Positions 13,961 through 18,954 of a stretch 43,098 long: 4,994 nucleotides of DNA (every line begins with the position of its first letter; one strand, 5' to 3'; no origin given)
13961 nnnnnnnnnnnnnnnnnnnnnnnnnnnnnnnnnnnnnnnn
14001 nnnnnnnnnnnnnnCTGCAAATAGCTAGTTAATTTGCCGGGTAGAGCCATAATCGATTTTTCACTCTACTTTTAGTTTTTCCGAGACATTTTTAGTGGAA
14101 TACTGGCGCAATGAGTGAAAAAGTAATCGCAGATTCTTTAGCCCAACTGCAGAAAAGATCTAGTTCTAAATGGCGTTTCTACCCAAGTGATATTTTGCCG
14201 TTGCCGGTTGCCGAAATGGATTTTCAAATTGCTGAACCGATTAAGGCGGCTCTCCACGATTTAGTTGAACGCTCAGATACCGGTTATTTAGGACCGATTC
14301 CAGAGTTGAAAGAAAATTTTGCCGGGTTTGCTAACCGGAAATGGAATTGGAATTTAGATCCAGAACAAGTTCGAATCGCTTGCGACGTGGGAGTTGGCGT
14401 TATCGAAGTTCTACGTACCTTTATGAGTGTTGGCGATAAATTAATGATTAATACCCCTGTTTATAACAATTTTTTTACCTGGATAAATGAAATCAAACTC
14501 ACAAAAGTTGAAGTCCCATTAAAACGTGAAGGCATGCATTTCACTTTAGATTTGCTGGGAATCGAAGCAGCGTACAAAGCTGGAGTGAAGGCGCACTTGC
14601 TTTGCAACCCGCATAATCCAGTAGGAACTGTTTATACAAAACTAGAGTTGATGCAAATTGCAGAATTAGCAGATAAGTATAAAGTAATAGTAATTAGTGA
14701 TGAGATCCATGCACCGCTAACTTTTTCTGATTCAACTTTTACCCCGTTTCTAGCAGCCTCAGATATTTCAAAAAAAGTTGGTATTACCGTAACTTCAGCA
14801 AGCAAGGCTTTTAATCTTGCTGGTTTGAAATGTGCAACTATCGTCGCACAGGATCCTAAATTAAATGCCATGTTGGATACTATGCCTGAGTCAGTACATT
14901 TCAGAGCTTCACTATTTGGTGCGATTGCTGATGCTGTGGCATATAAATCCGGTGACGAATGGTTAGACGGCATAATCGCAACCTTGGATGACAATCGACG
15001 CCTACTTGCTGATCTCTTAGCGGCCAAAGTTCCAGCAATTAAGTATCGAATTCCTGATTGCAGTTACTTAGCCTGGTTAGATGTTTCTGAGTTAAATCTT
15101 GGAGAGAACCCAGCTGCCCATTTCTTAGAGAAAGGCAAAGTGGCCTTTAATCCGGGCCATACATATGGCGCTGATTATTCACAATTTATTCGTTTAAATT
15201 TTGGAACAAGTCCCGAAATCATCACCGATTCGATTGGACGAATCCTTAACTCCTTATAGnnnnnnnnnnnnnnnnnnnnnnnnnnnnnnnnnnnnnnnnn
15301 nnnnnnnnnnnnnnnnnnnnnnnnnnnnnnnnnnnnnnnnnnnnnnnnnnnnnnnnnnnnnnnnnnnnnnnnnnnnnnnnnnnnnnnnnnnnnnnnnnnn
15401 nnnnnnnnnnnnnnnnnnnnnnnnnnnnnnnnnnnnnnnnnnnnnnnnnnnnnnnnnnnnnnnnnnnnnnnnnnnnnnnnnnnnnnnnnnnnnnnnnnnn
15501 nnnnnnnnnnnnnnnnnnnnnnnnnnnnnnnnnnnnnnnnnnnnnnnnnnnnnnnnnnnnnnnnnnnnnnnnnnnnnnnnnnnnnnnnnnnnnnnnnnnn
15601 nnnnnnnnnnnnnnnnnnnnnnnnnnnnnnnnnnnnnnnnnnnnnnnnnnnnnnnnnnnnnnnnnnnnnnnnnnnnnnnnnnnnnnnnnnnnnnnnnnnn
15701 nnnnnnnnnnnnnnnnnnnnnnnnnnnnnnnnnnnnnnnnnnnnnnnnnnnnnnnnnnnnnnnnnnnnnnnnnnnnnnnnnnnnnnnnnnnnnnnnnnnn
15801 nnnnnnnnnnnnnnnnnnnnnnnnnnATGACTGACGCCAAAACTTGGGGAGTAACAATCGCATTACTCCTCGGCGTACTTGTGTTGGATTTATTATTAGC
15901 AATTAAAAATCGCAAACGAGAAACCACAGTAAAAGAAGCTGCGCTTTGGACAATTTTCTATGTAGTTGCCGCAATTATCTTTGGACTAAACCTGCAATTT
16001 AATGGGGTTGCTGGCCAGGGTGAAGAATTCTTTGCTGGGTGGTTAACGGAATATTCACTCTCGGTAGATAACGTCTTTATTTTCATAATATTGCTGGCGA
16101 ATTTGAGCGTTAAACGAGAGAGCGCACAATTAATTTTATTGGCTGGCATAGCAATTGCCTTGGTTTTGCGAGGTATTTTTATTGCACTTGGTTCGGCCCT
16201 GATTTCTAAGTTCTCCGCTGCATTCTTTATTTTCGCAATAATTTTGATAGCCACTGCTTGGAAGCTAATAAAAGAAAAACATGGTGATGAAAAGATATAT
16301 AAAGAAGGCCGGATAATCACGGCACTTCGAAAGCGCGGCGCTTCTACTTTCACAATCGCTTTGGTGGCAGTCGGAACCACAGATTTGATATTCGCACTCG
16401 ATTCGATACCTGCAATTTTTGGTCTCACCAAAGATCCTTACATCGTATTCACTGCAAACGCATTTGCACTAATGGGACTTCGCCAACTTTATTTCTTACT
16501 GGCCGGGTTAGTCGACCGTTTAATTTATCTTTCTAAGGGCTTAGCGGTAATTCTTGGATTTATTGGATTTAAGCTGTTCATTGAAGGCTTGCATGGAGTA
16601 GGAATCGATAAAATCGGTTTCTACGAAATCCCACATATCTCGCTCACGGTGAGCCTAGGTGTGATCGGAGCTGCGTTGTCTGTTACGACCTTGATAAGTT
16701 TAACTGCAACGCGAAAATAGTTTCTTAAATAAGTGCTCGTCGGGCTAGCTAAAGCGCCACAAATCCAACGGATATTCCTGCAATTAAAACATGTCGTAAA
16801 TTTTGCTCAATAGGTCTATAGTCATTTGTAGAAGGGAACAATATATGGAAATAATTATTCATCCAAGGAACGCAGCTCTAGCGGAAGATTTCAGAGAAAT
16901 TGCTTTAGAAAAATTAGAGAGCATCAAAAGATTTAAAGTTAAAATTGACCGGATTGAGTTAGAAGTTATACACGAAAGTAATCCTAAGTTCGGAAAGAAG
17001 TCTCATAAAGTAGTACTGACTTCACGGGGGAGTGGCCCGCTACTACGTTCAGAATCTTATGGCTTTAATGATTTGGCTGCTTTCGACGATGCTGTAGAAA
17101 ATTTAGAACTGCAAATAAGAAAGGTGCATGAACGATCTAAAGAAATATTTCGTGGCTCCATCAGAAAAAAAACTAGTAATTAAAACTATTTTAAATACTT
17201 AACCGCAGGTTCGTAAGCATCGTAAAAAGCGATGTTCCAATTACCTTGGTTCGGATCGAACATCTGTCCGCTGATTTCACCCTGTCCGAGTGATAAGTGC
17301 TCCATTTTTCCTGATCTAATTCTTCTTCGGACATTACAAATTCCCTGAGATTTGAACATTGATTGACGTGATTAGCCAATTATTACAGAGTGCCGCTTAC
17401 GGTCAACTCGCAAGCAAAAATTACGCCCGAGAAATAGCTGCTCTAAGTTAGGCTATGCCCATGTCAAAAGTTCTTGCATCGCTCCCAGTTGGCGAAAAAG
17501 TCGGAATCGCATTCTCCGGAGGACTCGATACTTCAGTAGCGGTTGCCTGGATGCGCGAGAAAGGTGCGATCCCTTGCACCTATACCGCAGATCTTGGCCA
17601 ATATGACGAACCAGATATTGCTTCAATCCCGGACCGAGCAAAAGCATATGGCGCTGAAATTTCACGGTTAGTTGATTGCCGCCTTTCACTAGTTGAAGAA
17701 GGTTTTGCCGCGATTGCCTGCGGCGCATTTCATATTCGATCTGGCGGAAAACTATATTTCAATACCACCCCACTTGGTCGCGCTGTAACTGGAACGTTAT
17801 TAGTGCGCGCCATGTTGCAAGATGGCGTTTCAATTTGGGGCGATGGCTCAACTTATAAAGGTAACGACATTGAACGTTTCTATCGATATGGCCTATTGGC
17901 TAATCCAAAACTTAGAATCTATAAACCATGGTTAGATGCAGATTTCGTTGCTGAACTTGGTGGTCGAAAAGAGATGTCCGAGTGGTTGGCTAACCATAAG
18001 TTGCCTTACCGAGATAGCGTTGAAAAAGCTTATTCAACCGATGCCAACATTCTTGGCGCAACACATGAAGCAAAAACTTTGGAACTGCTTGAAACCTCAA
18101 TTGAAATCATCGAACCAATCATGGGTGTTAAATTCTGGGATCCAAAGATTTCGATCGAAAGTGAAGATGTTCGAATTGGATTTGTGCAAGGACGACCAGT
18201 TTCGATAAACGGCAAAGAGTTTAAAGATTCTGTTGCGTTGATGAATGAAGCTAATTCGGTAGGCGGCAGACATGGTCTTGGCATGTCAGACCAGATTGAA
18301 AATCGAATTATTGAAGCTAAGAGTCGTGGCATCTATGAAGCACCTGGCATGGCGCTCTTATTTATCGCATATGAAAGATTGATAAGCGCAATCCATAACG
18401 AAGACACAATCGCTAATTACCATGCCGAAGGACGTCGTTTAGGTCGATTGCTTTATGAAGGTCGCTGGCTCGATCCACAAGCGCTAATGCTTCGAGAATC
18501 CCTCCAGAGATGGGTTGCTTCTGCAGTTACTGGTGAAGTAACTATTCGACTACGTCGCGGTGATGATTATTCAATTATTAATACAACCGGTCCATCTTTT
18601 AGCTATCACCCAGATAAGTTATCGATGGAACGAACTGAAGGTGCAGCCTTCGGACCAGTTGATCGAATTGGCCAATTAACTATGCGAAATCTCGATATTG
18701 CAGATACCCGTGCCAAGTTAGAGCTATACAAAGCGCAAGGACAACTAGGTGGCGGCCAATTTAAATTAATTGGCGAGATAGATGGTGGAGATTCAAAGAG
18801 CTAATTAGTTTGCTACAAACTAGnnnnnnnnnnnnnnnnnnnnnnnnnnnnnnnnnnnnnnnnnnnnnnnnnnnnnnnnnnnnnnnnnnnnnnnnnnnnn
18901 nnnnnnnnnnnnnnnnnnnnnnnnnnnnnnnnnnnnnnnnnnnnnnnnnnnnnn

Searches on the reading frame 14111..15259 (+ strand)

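Call 8: search_protein_families(library=pfam, proteins=[window:14111-15259:+], max_evalue=0.001)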
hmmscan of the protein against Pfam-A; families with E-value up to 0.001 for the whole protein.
window:14111-15259:+ (382 aa): 1 family
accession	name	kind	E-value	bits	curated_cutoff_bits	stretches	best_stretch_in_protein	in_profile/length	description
PF00155.27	Aminotran_1_2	-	5.7e-38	131.5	19.7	1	31-372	6-355/361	Aminotransferase class I and II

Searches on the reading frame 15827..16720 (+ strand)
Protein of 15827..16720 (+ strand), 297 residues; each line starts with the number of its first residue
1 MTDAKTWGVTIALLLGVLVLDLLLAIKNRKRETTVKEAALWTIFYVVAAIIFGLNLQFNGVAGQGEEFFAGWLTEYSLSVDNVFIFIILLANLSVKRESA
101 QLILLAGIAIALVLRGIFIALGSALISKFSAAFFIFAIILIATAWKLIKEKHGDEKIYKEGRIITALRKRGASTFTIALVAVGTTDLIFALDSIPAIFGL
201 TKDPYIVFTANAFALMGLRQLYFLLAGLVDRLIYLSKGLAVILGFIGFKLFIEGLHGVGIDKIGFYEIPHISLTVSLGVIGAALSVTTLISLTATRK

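Call 8: search_protein_families(library=pfam, proteins=[window:15827-16720:+], max_evalue=0.001)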
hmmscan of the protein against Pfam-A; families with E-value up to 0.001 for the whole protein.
window:15827-16720:+ (297 aa): 1 family
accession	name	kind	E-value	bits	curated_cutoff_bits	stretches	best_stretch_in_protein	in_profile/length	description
PF03741.22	TerC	-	2.1e-46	158.3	27.8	1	69-253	1-177/178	Integral membrane protein TerC family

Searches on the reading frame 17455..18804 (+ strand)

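Call 8: search_protein_families(library=pfam, proteins=[window:17455-18804:+], max_evalue=0.001)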
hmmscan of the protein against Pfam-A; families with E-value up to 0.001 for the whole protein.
window:17455-18804:+ (449 aa): 2 families
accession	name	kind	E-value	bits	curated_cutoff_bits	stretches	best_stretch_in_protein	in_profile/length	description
PF20979.2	Arginosuc_syn_C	-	1.1e-29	104.1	27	1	193-395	1-198/219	Arginosuccinate synthase C-terminal domain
PF00764.25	Arginosuc_synth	-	1.2e-16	61.6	27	1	15-163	1-146/162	Arginosuccinate synthase N-terminal HUP domain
